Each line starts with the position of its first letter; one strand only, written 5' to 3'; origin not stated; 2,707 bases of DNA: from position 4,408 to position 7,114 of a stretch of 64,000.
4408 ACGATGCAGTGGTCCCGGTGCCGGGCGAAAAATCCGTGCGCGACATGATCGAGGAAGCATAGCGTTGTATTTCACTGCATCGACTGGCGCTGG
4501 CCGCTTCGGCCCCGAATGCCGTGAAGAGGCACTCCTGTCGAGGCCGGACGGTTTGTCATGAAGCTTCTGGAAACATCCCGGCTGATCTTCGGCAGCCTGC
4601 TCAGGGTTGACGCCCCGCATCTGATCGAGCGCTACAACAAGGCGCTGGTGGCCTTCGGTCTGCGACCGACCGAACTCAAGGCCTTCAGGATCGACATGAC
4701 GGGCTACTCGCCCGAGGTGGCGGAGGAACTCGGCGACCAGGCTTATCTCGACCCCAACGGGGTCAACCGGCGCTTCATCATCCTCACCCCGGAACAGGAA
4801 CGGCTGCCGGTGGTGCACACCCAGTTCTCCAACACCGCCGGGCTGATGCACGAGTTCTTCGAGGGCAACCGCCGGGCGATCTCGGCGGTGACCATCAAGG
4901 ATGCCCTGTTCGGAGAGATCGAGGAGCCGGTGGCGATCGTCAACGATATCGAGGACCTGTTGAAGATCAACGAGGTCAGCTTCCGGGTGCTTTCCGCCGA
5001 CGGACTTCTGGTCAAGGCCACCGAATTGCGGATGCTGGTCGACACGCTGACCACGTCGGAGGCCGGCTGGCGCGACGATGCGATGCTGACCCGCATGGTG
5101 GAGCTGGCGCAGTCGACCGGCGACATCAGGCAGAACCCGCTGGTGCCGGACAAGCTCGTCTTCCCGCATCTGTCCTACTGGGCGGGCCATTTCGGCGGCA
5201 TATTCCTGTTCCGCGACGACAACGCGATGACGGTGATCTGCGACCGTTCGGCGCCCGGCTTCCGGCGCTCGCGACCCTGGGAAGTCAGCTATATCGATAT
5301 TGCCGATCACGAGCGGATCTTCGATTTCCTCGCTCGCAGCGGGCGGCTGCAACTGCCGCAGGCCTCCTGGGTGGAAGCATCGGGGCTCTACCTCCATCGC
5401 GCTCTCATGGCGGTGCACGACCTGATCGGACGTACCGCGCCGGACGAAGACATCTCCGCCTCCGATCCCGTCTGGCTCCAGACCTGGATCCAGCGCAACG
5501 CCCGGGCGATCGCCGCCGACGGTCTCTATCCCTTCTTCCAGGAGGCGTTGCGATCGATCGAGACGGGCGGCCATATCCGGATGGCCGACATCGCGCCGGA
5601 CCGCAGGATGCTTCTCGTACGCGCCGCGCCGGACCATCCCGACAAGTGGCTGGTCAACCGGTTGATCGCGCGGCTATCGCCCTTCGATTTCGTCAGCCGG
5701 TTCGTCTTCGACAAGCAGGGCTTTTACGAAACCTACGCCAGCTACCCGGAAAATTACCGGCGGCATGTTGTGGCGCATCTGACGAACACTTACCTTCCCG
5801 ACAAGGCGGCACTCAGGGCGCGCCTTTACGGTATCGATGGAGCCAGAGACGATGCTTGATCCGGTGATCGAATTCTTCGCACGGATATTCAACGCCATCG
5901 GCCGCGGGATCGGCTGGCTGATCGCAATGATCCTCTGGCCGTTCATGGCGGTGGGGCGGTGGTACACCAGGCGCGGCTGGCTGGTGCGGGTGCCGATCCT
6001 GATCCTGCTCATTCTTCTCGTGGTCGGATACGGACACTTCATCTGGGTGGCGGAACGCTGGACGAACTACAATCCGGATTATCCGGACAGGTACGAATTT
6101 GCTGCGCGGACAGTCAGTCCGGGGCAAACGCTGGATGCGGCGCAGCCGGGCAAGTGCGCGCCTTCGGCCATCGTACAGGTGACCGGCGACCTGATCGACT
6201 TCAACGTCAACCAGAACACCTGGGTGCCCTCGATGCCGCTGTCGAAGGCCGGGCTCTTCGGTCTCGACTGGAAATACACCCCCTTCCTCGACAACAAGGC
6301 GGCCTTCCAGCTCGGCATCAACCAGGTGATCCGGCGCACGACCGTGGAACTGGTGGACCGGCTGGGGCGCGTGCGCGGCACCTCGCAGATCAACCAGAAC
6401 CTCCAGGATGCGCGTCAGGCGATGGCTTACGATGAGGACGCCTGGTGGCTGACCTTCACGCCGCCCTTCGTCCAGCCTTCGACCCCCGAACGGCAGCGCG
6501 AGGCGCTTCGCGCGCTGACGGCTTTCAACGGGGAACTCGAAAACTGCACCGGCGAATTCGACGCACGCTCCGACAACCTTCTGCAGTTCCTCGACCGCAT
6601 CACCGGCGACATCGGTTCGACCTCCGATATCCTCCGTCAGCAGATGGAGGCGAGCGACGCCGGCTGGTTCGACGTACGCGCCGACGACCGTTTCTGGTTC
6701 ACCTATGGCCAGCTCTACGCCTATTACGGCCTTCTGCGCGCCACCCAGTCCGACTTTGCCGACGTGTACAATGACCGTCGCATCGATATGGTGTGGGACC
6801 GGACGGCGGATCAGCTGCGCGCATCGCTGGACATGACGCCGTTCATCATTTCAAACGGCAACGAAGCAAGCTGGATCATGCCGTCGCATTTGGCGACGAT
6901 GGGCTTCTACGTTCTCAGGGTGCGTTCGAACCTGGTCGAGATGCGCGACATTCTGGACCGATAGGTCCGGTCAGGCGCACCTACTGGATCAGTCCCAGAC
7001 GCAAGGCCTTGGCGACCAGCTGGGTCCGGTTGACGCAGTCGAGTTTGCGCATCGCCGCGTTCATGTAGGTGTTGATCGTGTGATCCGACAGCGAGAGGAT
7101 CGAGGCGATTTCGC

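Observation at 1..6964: Six-gene, tightly coupled cluster of mostly uncharacterised proteins built around a classical AAA ATPase, a coiled-coil (TelA-like?) protein and a DUF2333-like membrane protein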

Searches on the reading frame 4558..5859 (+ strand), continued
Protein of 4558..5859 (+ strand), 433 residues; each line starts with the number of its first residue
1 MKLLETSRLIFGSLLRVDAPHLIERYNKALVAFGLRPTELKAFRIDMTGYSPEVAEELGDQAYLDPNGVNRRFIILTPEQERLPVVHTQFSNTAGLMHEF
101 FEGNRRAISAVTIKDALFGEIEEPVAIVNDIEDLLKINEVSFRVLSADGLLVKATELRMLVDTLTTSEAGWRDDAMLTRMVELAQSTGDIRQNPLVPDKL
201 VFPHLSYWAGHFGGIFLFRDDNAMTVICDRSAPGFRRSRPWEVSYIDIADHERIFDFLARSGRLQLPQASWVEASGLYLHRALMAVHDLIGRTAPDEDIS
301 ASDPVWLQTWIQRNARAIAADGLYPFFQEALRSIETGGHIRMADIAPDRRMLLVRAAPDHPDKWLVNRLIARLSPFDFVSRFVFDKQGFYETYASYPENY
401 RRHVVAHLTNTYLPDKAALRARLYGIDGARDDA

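Call 72: predict_structure(alignment_id=A7)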
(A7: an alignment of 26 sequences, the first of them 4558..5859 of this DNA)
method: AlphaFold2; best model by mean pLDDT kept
length: 433 residues; sequences in the alignment: 26
mean_pLDDT: 58.2   pTM: 0.53
mean pLDDT of the five models: 58.2, 48.0, 46.5, 43.0, 41.9
residues with pLDDT >= 90: 66; 70-90: 88; 50-70: 75; < 50: 204
segments of 3 or more residues with pLDDT < 50: 1-14, 29-37, 46-155, 160-174, 180-213, 231-242, 428-433
pLDDT, mean of each block of 10 residues (from residue 1): 40 53 54 47 49 42 39 41 30 34 30 25 29 28 30 45 43 46 40 32 32 55 61 38 68 92 90 88 90 81 83 92 95 92 93 88 75 81 65 76 72 63 64 33
secondary structure, 60 per line:
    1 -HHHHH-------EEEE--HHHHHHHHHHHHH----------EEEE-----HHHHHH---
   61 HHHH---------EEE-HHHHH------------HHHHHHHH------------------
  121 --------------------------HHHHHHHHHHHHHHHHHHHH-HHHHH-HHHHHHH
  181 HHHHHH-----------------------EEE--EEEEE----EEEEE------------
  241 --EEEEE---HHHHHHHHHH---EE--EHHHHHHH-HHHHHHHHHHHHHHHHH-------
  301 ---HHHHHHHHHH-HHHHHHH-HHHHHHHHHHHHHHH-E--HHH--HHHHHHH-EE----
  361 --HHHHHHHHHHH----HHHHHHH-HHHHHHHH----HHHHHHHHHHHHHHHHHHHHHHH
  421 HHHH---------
elements in order: H2-6 E14-17 H20-32 E43-46 H52-57 H61-64 E74-76 H78-82 H95-102 H147-166 H168-172 H174-186 E210-212 E215-219 E224-228 E243-247 H251-260 H269-275 H277-293 H304-313 H315-321 H323-337 H347-353 H363-373 H378-384 H386-393 H398-424

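Call 76: fold_search(model_id=the predicted structure, library=pdb)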
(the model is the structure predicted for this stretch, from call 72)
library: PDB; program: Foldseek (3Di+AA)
matches with E <= 10: 127; with E <= 0.001: 0
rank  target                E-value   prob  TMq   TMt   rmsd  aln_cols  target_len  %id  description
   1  2clb_D                3.8e-01  0.14  0.11  0.22  17.6       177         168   15  The structure of the DPS-like protein from Sulfolobus solfataricus reveals a bacterioferritin-like di-metal binding si (released 2006-07-17)
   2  2clb_B                7.5e-01  0.10  0.11  0.22  17.6       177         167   15  The structure of the DPS-like protein from Sulfolobus solfataricus reveals a bacterioferritin-like di-metal binding si (released 2006-07-17)
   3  2clb_A                7.5e-01  0.08  0.11  0.21  19.5       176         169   15  The structure of the DPS-like protein from Sulfolobus solfataricus reveals a bacterioferritin-like di-metal binding si (released 2006-07-17)
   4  8cda_F                8.8e-01  0.08  0.11  0.11  13.7       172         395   16  Crystal structure of MAB_4123 from Mycobacterium abscessus (released 2023-05-10)
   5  8tup_A                9.3e-01  0.05  0.10  0.13  22.4       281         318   14  Cryo-EM structure of the human MRS2 magnesium channel under Mg2+-free condition (released 2023-09-13)
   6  8vpb_A                1.1e+00  0.03  0.07  0.05  17.5       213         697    9  Cryo-EM structure of the ABC transporter PCAT1 bound with MgADP_Class_2 (released 2024-10-30)
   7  3x0x_A                1.3e+00  0.06  0.11  0.11  14.6       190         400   13  Crystal structure of apo-DszC from Rhodococcus erythropolis D-1 (released 2015-02-25)
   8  9fpy_I                1.4e+00  0.02  0.10  0.07  28.4       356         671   11  Structure of the complete Vaccinia DNA-dependent RNA polymerase complex assembly intermediate 3 (released 2025-06-25)
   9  4ztt_A                1.5e+00  0.03  0.08  0.16  18.0       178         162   13  Crystal structures of ferritin mutants reveal diferric-peroxo intermediates (released 2016-06-15)
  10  9dlp_A                1.6e+00  0.03  0.09  0.10  19.3       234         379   12  Cryo-EM structure of human TREX-2 complex bound to DDX39B(UAP56) (released 2025-06-04)
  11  2f6q_A                1.6e+00  0.02  0.08  0.12  19.0       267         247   10  The crystal structure of human peroxisomal delta3, delta2 enoyl CoA isomerase (PECI) (released 2005-12-20)
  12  8cda_I                1.7e+00  0.06  0.10  0.11  13.8       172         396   14  Crystal structure of MAB_4123 from Mycobacterium abscessus (released 2023-05-10)
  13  8cda_O                1.7e+00  0.05  0.10  0.11  14.2       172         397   18  Crystal structure of MAB_4123 from Mycobacterium abscessus (released 2023-05-10)
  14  8cda_A                1.8e+00  0.05  0.10  0.11  13.6       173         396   16  Crystal structure of MAB_4123 from Mycobacterium abscessus (released 2023-05-10)
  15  4bwb_A                1.9e+00  0.08  0.15  0.19  12.7       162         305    8  Structure of Evolved Agonist-bound Neurotensin Receptor 1 Mutant without Lysozyme Fusion (released 2014-01-29)
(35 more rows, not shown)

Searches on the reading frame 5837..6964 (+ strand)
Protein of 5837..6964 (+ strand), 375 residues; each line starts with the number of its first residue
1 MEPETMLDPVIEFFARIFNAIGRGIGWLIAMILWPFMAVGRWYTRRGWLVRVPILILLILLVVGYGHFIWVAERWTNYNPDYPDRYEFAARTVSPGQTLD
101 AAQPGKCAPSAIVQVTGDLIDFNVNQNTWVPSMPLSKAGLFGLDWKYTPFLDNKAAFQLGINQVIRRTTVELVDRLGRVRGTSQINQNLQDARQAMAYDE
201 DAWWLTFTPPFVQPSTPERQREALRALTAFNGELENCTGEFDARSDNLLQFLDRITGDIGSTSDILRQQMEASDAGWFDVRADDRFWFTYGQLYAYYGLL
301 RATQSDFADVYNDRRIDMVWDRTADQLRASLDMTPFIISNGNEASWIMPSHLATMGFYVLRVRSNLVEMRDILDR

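Call 3: search_protein_families(library=pfam, proteins=[window:5837-6964:+], max_evalue=0.1)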
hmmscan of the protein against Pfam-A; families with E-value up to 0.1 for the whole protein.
window:5837-6964:+ (375 aa): 2 families
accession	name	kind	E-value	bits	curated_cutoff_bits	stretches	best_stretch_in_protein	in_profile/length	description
PF10095.14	DUF2333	-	1.1e-19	71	22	2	150-270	87-202/330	Uncharacterized protein conserved in bacteria (DUF2333)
PF07811.17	TadE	-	0.083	13.5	22.9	0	52-77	11-36/43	TadE-like protein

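Call 4: search_protein_families(library=ncbifam, proteins=[window:5837-6964:+], max_evalue=0.1)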
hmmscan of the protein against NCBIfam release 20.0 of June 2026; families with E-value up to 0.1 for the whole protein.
window:5837-6964:+ (375 aa): 0 families

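Call 5: search_protein_families(library=padloc, proteins=[window:5837-6964:+], max_evalue=0.1)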
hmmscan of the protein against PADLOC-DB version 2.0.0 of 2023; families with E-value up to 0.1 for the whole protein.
window:5837-6964:+ (375 aa): 0 families

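Call 65: search_protein_families(library=phrogs, proteins=[window:5837-6964:+], max_evalue=0.01)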
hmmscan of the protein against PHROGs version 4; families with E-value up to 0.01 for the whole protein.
window:5837-6964:+ (375 aa): 0 families

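Call 85: search_solved_structures(query=A8, max_evalue=10)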
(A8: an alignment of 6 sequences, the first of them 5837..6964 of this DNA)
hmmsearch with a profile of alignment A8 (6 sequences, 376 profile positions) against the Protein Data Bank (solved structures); distinct sequences matched with E-value up to 10: 1.
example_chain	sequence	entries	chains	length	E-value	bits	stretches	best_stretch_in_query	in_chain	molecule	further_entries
2uvk_A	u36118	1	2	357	0.77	11.8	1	112-213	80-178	YJHT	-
